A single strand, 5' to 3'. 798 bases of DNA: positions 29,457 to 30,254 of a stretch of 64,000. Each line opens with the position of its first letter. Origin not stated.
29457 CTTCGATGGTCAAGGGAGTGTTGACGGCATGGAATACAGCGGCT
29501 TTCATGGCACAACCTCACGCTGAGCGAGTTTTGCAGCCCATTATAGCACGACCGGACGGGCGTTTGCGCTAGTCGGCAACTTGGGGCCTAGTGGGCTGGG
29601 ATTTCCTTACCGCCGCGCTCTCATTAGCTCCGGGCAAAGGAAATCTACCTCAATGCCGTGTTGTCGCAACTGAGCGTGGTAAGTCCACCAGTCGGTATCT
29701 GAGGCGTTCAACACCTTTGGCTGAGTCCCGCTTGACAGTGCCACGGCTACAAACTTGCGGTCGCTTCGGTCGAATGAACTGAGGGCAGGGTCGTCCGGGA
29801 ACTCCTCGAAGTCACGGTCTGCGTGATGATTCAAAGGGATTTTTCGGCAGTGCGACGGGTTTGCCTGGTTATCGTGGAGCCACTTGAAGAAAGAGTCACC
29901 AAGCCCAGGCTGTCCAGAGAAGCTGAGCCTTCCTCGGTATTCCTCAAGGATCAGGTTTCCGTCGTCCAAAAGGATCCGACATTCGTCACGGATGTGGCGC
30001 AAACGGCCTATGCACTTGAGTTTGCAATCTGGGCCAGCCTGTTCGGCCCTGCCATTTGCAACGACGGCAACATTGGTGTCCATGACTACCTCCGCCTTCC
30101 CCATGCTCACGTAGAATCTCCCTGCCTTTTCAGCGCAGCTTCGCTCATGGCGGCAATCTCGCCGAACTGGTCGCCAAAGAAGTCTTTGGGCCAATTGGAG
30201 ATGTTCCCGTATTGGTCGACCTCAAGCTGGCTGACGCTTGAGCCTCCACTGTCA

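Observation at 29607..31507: Two-gene ABC-type ATPase + PIN-like nuclease cassette (PARIS/Septu-like logic with a different effector)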

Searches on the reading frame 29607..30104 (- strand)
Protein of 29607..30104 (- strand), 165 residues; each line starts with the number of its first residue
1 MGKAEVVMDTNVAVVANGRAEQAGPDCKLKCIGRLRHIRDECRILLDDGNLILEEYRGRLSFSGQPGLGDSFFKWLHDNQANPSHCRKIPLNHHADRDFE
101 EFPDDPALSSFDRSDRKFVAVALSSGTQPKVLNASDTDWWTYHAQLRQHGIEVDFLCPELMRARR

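Call 3: search_protein_families(library=pfam, proteins=[window:29607-30104:-], max_evalue=1)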
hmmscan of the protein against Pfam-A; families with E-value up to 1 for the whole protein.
window:29607-30104:- (165 aa): 0 families

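Call 4: search_protein_families(library=padloc, proteins=[window:29607-30104:-], max_evalue=1)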
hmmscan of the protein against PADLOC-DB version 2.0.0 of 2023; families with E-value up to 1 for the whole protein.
window:29607-30104:- (165 aa): 1 family
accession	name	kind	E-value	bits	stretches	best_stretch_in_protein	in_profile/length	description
PDLC04147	HEC-03A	-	1.2e-41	140.5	1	5-159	2-153/159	-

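Call 5: search_protein_families(library=ncbifam, proteins=[window:29607-30104:-], max_evalue=1)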
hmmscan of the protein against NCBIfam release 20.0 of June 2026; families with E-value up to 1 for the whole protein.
window:29607-30104:- (165 aa): 0 families

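Call 12: find_homologous_proteins(query=window:29607-30104:-, max_evalue=0.001)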
Query window:29607-30104:- (165 aa): 1595 proteins with E <= 0.001 among 1617 candidates; the best 120 are listed.
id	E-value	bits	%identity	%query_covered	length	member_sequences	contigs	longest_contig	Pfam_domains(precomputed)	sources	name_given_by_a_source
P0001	7.9e-110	382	99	100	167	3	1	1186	-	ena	-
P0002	6.0e-90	318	83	100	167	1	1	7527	-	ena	-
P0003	1.1e-87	310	85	96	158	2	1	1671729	-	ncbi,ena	-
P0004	1.1e-80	287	75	98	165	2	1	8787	-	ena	-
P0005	8.4e-80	285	75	98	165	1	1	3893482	-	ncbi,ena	-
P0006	1.0e-79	284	74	96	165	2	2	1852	-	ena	-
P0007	1.1e-77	278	74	99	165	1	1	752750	-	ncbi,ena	-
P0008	5.6e-76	272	72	98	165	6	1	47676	-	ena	-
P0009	2.7e-75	270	71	98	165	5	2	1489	-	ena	-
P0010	3.5e-75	270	73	99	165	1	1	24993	-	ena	-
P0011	2.5e-74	267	69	97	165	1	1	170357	-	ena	-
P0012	5.4e-74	266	70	98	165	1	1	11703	-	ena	-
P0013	5.6e-74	266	71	97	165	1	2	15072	-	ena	-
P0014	7.7e-74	265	72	96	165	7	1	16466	-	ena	-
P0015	4.3e-73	263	73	95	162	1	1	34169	-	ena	-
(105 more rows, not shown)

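Call 16: find_related_loci(query=window:29607-30104:-, collection=genome_contigs, flank=6000)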
Query window:29607-30104:- (165 aa) in genome_contigs; peptide patterns used: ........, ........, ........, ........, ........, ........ (x = any residue, [..] = any of these).
278 stretches matched a pattern; 192 encode a relative of the query (tblastn E <= 1e-3); the best 80 are kept; 80 distinct loci.
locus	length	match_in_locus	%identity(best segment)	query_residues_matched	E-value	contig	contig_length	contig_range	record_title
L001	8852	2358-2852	84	1-165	5e-94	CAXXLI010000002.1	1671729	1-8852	MAG: Dehalococcoidia bacterium isolate 9897fa5f-a7d9-472a-8fac-ec7462edf643 genome assembly, contig: contig_2, whole gen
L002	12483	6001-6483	68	2-162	4e-74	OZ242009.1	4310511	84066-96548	MAG: Dehalococcoidia bacterium isolate 899261b6-bc8c-404b-9ed8-1f9bb82080cc genome assembly, chromosome: 1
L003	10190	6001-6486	66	3-164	3e-72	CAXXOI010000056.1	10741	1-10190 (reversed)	MAG: Dehalococcoidia bacterium isolate b6fed81c-00b7-4ce5-8a6f-f33d937d4780 genome assembly, contig: contig_56, whole ge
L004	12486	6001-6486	66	3-164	3e-72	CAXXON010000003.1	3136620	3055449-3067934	MAG: Dehalococcoidia bacterium isolate 68d30e11-8926-419a-9d87-ffe9a26ece92 genome assembly, contig: contig_3, whole gen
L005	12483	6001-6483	65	1-161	5e-69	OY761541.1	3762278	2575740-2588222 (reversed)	MAG: Dehalococcoidia bacterium isolate f9b9afb7-0d58-404f-89de-58ff16bbafec genome assembly, chromosome: 1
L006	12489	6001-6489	64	1-161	7e-68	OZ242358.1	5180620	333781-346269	MAG: Candidatus Latescibacterota bacterium isolate bac68e43-bb0c-4055-920f-ab3f04e5d652 genome assembly, chromosome: 1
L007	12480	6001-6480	64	2-161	2e-67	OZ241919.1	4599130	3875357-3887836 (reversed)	MAG: Dehalococcoidia bacterium isolate 6c1ee286-a86d-453a-9dbe-4da6ae1069d1 genome assembly, chromosome: 1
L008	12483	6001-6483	61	1-161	2e-64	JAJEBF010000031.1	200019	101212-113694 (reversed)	MAG: Caldilineaceae bacterium isolate jk18x8bins.28 k141_580270, whole genome shotgun sequence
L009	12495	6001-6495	61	1-165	1e-64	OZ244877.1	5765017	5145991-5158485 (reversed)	MAG: Caldilineaceae bacterium isolate 0e9cf59c-3ae2-4fcc-b9d8-336f82ec9d6e genome assembly, chromosome: 1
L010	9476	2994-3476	61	1-161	7e-64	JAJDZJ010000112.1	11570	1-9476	MAG: Caldilineaceae bacterium isolate jk18x40bins.35 k141_3463, whole genome shotgun sequence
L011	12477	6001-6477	60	3-161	3e-61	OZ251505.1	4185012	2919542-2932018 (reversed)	MAG: uncultured Candidatus Binatia bacterium isolate 3702f2bb-6743-416a-8e02-efa82259b27a genome assembly, chromosome: 1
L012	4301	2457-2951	58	1-165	2e-59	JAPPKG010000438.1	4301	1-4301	MAG: Caldilineaceae bacterium isolate RHO2_bin_67 NODE_17833_length_4301_cov_25.841498, whole genome shotgun sequence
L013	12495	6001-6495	58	1-165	2e-59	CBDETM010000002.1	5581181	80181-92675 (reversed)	MAG: Caldilineaceae bacterium isolate 6b64165d-51f0-42fe-9188-3af62e021e19 genome assembly, contig: contig_2, whole geno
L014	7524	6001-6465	59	7-159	3e-59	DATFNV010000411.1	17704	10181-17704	MAG TPA_asm: Gemmataceae bacterium isolate SMAG_U9260 k141_707077, whole genome shotgun sequence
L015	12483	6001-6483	55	3-162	4e-58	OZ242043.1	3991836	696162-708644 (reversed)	MAG: Dehalococcoidia bacterium isolate 85f8f78b-f575-40e1-bce2-50f1b814b5fa genome assembly, chromosome: 1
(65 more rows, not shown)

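Call 19: predict_structure(alignment_id=A1)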
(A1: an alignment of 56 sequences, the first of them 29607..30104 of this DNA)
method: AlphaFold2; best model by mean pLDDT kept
length: 165 residues; sequences in the alignment: 56
mean_pLDDT: 95.2   pTM: 0.90
mean pLDDT of the five models: 95.2, 95.0, 94.8, 93.9, 84.9
residues with pLDDT >= 90: 154; 70-90: 7; 50-70: 2; < 50: 2
segments of 3 or more residues with pLDDT < 50: none
pLDDT, mean of each block of 10 residues (from residue 1): 90 96 94 98 97 98 96 98 97 95 96 96 97 96 97 96 63
secondary structure, 60 per line:
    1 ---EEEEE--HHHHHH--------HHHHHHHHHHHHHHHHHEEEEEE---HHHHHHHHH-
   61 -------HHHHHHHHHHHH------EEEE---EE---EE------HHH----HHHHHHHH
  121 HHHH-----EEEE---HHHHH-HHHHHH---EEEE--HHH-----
elements in order: E4-8 H11-16 H25-41 E42-47 H51-59 H68-79 E86-89 H113-124 E130-133 H137-141 H143-148 E152-155

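Call 21: search_solved_structures(query=A1, max_evalue=10, show_alignments=2)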
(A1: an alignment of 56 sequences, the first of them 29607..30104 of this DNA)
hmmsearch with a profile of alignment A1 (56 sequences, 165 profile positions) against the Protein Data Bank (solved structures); distinct sequences matched with E-value up to 10: 24.
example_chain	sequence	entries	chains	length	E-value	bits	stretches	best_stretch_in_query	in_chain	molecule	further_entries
7a2m_A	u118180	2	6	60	0.45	13.4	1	111-144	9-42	Tyrosine-protein kinase Fyn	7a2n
6edf_A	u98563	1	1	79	0.58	13.1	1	119-144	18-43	FYN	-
1neg_A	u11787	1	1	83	0.76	12.7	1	93-145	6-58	Spectrin alpha chain, brain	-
7a2l_A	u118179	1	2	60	0.86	12.5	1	123-144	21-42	Tyrosine-protein kinase Fyn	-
1avz_C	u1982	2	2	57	0.91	12.4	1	123-144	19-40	FYN TYROSINE KINASE | Tyrosine-protein kinase Fyn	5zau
4znx_A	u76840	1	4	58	0.92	12.4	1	123-144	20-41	Tyrosine-protein kinase Fyn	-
1shf_A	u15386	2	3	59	0.94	12.4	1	123-144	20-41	FYN TYROSINE KINASE SH3 DOMAIN | Proto-oncogene tyrosine-protein kinase FYN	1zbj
8kdx_A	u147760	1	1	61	0.99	12.3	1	123-144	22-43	Tyrosine-protein kinase Fyn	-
1fyn_A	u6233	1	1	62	0.99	12.3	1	122-144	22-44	PHOSPHOTRANSFERASE FYN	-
7a2j_A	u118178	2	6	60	1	12.3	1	123-144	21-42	Tyrosine-protein kinase Fyn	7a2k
1m27_C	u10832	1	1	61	1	12.3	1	123-144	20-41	Proto-oncogene tyrosine-protein kinase FYN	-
9ghk_A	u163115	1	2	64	1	12.3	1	122-144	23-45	Isoform 2 of Tyrosine-protein kinase Fyn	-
3ua6_A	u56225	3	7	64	1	12.3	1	122-144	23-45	Tyrosine-protein kinase Fyn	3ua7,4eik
1azg_B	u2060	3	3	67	1.2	12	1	123-144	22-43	FYN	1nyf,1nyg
2rot_A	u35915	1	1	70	1.3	12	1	106-150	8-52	Spectrin alpha chain, brain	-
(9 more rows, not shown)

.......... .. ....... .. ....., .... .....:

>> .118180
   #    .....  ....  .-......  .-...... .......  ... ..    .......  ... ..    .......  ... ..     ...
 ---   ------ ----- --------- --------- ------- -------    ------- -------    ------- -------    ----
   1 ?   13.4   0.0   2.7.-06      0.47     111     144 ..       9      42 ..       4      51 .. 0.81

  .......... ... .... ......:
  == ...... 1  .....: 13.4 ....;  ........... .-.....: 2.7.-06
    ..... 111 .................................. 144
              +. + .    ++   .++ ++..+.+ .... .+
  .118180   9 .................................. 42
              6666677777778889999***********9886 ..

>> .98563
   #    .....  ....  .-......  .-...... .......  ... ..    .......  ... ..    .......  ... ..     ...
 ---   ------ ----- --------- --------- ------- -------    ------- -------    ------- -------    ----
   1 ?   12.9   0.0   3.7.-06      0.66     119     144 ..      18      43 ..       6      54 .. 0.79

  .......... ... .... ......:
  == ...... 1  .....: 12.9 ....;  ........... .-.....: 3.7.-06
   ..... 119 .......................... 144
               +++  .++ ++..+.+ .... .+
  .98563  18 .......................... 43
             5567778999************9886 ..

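Call 22: fold_search(model_id=the predicted structure, library=pdb)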
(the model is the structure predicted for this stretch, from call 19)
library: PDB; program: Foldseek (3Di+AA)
matches with E <= 10: 627; with E <= 0.001: 0
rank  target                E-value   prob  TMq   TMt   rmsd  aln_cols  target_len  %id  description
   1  7e8k_D                5.1e-03  0.94  0.43  0.37   9.7       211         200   13  Crystal structure of Proteinaceous RNase P (PRORP) from Planctomycetes bacterium GWF2_40_8 (released 2022-03-02)
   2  7e8j_A                5.7e-03  0.97  0.46  0.40   8.6       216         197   12  Crystal structure of Proteinaceous RNase P (PRORP) from Thermococcus celer (released 2022-03-02)
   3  7e8k_B                8.9e-03  0.89  0.42  0.35  12.1       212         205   12  Crystal structure of Proteinaceous RNase P (PRORP) from Planctomycetes bacterium GWF2_40_8 (released 2022-03-02)
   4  1w8i                  1.2e-02  0.94  0.45  0.47  11.9       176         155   14  The Structure of gene product af1683 from Archaeoglobus fulgidus. (released 2004-11-16)
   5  1y82_A                1.7e-02  0.98  0.48  0.52   6.1       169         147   12  Conserved hypothetical protein Pfu-367848-001 from Pyrococcus furiosus (released 2005-01-25)
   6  5sv2                  2.6e-02  0.96  0.48  0.56   5.4       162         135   13  Toxin VapC21 from Mycobacterium tuberculosis (released 2016-09-14)
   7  7vwo_A                2.9e-02  0.97  0.52  0.59   5.5       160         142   17  TA complex from Mycobacterium tuberculosis (released 2022-11-16)
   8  7mqa_SL               5.8e-02  0.85  0.40  0.38   6.9       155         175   13  Cryo-EM structure of the human SSU processome, state post-A1 (released 2021-09-22)
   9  7e8o_A                7.4e-02  0.84  0.51  0.45   9.3       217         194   12  Crystal structure of proteinaceous RNase P(PRORP) from Planctomycetes bacterium GWF2_40_8 complexed with Escherichia c (released 2022-03-02)
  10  2hww_C                8.4e-02  0.69  0.43  0.48   8.7       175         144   12  Structure of PIN domain of human SMG6 (released 2006-11-14)
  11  5yww                  1.1e-01  0.80  0.42  0.17   6.5       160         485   11  Archael RuvB-like Holiday junction helicase (released 2018-06-13)
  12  8qlp_E                1.1e-01  0.20  0.25  0.12  11.8       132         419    8  CryoEM structure of the RNA/DNA bound SPARTA (BabAgo/TIR-APAZ) tetrameric complex (released 2024-01-31)
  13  7mq8_SL               1.2e-01  0.51  0.35  0.32   8.1       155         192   11  Cryo-EM structure of the human SSU processome, state pre-A1 (released 2021-09-22)
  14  9n73_SL               1.3e-01  0.57  0.38  0.41   6.2       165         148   15  SSU processome maturation and disassembly, State G (released 2025-10-29)
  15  3wtc_A                1.3e-01  0.20  0.31  0.23  12.6       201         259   17  Crystal structure of Gox2036 (released 2015-04-15)
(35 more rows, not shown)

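Call 28: search_protein_families(library=padloc, alignment_id=A2, max_evalue=0.00001)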
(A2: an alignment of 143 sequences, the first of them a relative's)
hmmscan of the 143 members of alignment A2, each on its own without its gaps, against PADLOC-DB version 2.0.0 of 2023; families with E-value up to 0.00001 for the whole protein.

A. member 1, L001:87-905:+ (272 aa): 0 families

B. families by the number of members that match (of 143 scanned): 224 families (the first 25 are shown)
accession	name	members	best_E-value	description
PDLC00660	HmaB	10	5.3e-233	DNA-adenine methylase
PDLC00661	HmaB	10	9.2e-211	DNA-adenine methylase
PDLC00662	HmaC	7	1.4e-128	AAA+ ATPase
PDLC02192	DUF499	7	9.7e-23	-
PDLC03233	MTase_II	7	4.8e-21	Type II methyltransferase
PDLC02189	DUF1156_MTase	7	1.8e-18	-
PDLC03352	MTase_II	7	2.2e-12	Type II methyltransferase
PDLC03314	MTase_II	6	1.4e-11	Type II methyltransferase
PDLC04135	mad3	5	1.1e-26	mads_3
PDLC03322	MTase_II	5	1.2e-06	Type II methyltransferase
PDLC02980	AriA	4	5.3e-20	-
PDLC04140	mad8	4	1.4e-12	mads_8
PDLC00659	HmaA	2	1.3e-212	SNF2 helicase / DEAD-box helicase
PDLC02657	DndA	2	1.5e-149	DndA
PDLC02759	SspA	2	8.6e-148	SspA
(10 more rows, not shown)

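Call 29: search_protein_families(library=pfam, alignment_id=A2, max_evalue=0.00001)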
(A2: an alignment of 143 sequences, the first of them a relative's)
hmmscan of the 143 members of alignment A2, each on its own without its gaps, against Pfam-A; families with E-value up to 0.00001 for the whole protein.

A. member 1, L001:87-905:+ (272 aa): 0 families

B. families by the number of members that match (of 143 scanned): 155 families (the first 25 are shown)
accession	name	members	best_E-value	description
PF18731.6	HEPN_Swt1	7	1.2e-41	Swt1-like HEPN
PF09414.15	RNA_ligase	7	2.8e-33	RNA ligase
PF04465.17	DUF499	7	9.3e-14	Protein of unknown function (DUF499)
PF00248.27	Aldo_ket_red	5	6.9e-70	Aldo/keto reductase family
PF06634.17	DUF1156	5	1.9e-33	Protein of unknown function (DUF1156)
PF00005.33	ABC_tran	3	2.5e-28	ABC transporter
PF01934.22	HepT-like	3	2.5e-28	Ribonuclease HepT-like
PF13304.12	AAA_21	3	2.5e-20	AAA domain, putative AbiEii toxin, Type IV TA system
PF00266.25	Aminotran_5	2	7.3e-87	Aminotransferase class-V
PF04055.27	Radical_SAM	2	6.6e-23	Radical SAM superfamily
PF00682.25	HMGL-like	2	3.6e-21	HMGL-like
PF03417.21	AAT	2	2.3e-18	Acyl-coenzyme A:6-aminopenicillanic acid acyl-transferase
PF04851.21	ResIII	2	4.8e-18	Type III restriction enzyme, res subunit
PF00583.31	Acetyltransf_1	2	8e-15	Acetyltransferase (GNAT) family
PF13508.13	Acetyltransf_7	2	1.2e-09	Acetyltransferase (GNAT) domain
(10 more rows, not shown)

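Call 63: search_dna_similar(query=window:29607-30104:-, collection=plasmids, mode=protein, max_rows=12)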
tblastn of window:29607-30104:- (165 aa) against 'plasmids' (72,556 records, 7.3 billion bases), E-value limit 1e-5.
Records with a match: 12; places in all: 12; records where one place covers at least 80% of the query: 11.
Best place of each record, by identity: <60% 12.
By first word of the organism name: Aeromonas 6; Acinetobacter 3; Tistrella 1; Azotobacter 1; Rhodococcus 1.
By predicted mobility (MOB-suite, as given by PLSDB): conjugative 6; mobilizable 4; non-mobilizable 2.
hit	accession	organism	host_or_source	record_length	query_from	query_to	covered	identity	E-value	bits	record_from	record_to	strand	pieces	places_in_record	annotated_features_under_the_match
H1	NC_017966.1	Tistrella mobilis KA081020-065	-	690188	7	157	92%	43.0%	1e-30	123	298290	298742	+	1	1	hypothetical protein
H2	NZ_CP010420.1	Azotobacter chroococcum NCIMB 8003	cell culture,soil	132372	4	159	95%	36.9%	6e-27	112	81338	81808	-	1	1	hypothetical protein | DUF3696 domain-containing protein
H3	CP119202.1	Acinetobacter soli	Homo sapiens,blood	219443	4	158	94%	36.8%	1e-25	108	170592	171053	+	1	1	hypothetical protein | DUF3696 domain-containing protein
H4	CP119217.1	Acinetobacter soli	Homo sapiens,blood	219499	4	158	94%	36.8%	1e-25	108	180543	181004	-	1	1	hypothetical protein | DUF3696 domain-containing protein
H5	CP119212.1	Acinetobacter soli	Homo sapiens,blood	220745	4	158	94%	36.8%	1e-25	108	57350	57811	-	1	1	hypothetical protein | DUF3696 domain-containing protein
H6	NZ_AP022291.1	Aeromonas veronii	-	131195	7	157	92%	37.7%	2e-28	116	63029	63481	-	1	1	hypothetical protein | DUF3696 domain-containing protein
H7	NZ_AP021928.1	Aeromonas caviae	-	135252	7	157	92%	37.7%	2e-28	116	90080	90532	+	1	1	hypothetical protein | DUF3696 domain-containing protein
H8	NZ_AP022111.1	Aeromonas caviae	-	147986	7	157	92%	37.7%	2e-28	116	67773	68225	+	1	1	hypothetical protein | DUF3696 domain-containing protein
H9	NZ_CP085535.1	Aeromonas salmonicida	Brook charr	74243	7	157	92%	37.1%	5e-26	110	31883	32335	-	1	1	hypothetical protein | DUF3696 domain-containing protein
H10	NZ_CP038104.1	Aeromonas salmonicida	Salvelinus fontinalis,whole organism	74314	7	157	92%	37.1%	5e-26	110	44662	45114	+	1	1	hypothetical protein | DUF3696 domain-containing protein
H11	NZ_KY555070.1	Aeromonas salmonicida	-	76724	7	157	92%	37.1%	5e-26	110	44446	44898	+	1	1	hypothetical protein | DUF3696 domain-containing protein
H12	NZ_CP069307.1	Rhodococcus aetherivorans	monoisolate,Minnesota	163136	44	163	73%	32.3%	3e-9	62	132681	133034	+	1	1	hypothetical protein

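Call 64: search_dna_similar(query=window:29607-30104:-, collection=phages, mode=protein, max_rows=10)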
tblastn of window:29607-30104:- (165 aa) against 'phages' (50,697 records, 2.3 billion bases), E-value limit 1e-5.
No match.

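Call 65: get_annotated_region(hit=H6, flank=9000)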
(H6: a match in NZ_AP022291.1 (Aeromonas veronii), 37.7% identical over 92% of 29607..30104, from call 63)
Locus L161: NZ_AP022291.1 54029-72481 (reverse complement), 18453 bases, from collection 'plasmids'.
description: Aeromonas veronii strain WP9-W18-ESBL-04 plasmid pWP9-W18-ESBL-04_1, complete sequence
organism: Aeromonas veronii (NCBI taxid 654)
taxonomy: Bacteria; Pseudomonadota; Gammaproteobacteria; Aeromonadales; Aeromonadaceae; Aeromonas; Aeromonas veronii
host: -; source: -; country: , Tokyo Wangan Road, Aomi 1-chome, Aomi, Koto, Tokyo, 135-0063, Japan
typing (MOB-suite, as given by PLSDB): conjugative; replicon rep_cluster_1169; relaxase MOBF; mating-pair formation MPF_F
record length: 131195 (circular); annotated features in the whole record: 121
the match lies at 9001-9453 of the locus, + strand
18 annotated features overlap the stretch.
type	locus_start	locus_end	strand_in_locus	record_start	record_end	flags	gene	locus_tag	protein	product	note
CDS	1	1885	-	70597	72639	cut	-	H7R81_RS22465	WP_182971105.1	DUF3560 domain-containing protein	-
CDS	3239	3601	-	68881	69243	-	-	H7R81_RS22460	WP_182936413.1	DNA repair protein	-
CDS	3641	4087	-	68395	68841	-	radC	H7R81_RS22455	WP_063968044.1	DNA repair protein RadC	GO:0006281 - DNA repair [Evidence IEA]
CDS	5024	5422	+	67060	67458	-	-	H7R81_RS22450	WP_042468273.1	DUF6088 family protein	-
CDS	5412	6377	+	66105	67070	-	-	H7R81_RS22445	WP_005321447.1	nucleotidyl transferase AbiEii/AbiGii toxin family protein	-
CDS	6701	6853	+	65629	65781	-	-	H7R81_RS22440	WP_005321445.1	Hok/Gef family protein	-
CDS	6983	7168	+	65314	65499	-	-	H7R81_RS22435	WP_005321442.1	hypothetical protein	-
CDS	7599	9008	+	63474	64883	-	-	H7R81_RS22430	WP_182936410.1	DUF3696 domain-containing protein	-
CDS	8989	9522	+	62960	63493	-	-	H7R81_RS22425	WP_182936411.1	hypothetical protein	-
CDS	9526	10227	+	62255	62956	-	-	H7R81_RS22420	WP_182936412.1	RNA ligase family protein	-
CDS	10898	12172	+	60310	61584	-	-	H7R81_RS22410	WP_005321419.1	metallophosphoesterase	-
CDS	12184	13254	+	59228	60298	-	-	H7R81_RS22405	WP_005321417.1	GTPase-associated system all-helical protein GASH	-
CDS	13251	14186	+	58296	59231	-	-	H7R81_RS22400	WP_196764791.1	hypothetical protein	-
CDS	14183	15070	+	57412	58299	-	-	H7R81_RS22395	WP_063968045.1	hypothetical protein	-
CDS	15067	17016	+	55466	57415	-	-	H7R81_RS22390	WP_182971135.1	hypothetical protein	-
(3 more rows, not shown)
